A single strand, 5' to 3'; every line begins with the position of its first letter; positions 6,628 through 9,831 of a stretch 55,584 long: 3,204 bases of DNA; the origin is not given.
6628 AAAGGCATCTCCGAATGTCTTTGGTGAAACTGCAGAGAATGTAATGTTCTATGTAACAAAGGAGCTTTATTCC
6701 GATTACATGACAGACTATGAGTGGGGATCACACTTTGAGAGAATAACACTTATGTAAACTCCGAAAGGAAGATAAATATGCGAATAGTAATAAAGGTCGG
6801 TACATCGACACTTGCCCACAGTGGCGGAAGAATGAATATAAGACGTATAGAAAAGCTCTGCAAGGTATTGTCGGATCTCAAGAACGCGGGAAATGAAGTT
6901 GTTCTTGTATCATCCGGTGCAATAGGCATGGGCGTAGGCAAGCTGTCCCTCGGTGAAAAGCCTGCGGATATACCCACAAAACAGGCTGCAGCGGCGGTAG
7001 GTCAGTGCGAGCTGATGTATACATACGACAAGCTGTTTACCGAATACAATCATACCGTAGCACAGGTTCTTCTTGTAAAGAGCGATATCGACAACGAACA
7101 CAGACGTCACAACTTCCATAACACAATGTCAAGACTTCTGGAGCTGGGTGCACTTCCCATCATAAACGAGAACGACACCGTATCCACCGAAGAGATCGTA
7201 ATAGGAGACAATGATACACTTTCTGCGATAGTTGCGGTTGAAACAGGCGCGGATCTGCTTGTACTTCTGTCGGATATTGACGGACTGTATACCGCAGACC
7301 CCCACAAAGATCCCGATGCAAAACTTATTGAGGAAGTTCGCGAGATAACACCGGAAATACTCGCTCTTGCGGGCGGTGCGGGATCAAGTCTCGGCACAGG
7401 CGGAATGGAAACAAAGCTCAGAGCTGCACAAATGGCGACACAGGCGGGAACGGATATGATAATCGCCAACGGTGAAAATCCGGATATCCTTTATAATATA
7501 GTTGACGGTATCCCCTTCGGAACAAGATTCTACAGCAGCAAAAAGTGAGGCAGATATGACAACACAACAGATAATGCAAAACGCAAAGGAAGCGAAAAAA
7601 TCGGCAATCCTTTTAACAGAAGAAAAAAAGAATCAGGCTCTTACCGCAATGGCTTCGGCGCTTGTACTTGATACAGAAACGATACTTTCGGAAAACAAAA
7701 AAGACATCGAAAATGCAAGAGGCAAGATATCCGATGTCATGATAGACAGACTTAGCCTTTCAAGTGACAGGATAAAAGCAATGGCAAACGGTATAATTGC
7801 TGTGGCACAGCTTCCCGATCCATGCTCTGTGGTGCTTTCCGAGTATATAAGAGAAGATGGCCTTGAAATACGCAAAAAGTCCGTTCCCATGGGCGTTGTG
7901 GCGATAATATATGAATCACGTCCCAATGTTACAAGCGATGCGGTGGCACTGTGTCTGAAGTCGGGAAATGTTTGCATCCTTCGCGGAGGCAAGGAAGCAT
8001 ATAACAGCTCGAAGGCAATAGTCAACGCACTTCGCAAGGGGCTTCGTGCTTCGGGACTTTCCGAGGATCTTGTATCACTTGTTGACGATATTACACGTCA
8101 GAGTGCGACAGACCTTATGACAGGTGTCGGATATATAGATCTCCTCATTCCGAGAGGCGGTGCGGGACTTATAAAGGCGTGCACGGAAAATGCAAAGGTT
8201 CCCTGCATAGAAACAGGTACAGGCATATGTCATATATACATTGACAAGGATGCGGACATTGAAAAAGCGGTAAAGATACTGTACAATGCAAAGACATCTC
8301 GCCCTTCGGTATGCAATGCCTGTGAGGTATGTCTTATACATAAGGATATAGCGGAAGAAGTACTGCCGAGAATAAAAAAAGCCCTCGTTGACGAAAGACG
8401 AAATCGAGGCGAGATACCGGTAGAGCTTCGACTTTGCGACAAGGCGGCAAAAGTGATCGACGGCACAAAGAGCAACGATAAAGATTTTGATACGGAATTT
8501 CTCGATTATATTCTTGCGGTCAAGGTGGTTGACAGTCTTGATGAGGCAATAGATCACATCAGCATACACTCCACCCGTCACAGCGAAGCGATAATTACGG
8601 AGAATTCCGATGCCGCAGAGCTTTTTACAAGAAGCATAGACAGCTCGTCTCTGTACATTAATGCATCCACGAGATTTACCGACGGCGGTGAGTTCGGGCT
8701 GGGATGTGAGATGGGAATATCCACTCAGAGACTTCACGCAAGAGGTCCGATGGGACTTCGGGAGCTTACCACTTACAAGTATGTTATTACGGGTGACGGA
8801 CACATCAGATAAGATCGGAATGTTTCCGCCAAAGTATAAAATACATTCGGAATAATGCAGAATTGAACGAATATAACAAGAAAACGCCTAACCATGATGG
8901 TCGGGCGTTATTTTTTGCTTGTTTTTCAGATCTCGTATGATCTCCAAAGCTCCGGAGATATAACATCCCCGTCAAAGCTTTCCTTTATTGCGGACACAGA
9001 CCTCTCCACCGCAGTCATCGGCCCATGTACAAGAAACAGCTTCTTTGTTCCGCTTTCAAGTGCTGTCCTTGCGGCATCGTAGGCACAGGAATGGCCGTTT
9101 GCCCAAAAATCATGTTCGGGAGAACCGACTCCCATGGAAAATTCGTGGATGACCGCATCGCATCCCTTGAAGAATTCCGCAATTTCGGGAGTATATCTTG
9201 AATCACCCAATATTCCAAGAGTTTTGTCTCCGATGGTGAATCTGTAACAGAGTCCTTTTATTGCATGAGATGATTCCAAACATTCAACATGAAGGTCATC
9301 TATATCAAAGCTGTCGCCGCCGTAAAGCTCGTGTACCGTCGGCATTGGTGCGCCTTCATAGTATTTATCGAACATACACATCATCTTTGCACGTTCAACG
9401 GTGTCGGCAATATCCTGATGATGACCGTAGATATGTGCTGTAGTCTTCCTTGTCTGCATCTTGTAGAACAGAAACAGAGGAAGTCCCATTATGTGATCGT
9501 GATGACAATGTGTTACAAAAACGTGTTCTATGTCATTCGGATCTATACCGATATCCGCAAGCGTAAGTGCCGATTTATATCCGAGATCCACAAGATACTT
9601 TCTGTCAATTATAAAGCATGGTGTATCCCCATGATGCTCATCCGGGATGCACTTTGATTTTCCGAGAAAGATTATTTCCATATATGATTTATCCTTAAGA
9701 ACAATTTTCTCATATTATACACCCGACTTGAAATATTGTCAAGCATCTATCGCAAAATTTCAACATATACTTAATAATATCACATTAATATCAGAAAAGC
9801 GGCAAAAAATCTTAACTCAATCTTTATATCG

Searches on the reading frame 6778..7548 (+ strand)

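Call 66: search_protein_families(library=pfam, proteins=[window:6778-7548:+], max_evalue=0.00001)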
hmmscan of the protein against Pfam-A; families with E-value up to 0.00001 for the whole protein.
window:6778-7548:+ (256 aa): 1 family
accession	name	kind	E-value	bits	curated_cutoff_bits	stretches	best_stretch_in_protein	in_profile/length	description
PF00696.33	AA_kinase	-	8e-49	166.9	24.9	1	1-231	1-234/234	Amino acid kinase family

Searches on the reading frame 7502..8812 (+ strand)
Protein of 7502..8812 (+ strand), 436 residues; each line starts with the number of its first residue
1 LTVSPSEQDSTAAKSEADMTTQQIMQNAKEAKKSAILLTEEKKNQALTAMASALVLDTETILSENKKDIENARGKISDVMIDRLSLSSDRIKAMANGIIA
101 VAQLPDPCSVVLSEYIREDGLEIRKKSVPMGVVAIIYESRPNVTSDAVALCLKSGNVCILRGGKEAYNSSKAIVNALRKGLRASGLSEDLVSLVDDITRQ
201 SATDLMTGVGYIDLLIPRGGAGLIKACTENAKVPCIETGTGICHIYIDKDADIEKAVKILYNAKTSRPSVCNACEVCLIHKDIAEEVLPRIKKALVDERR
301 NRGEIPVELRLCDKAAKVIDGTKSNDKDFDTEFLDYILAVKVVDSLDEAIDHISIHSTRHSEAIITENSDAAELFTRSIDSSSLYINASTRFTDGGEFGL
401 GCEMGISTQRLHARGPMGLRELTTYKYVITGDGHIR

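Call 66: search_protein_families(library=pfam, proteins=[window:7502-8812:+], max_evalue=0.00001)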
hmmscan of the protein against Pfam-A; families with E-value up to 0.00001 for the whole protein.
window:7502-8812:+ (436 aa): 1 family
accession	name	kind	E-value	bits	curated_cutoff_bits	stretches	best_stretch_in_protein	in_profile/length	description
PF00171.27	Aldedh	-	2.4e-17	63.1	23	1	4-295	13-293/461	Aldehyde dehydrogenase family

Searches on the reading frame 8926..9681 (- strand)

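Call 66: search_protein_families(library=pfam, proteins=[window:8926-9681:-], max_evalue=0.00001)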
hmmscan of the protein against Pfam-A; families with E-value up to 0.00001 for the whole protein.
window:8926-9681:- (251 aa): 2 families
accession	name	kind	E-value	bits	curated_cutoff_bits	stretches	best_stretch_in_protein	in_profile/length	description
PF12706.13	Lactamase_B_2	-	6.5e-14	52.4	27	1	47-219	27-199/200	Beta-lactamase superfamily domain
PF00753.33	Lactamase_B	-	1.9e-09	38.2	22.7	1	26-170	15-159/196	Metallo-beta-lactamase superfamily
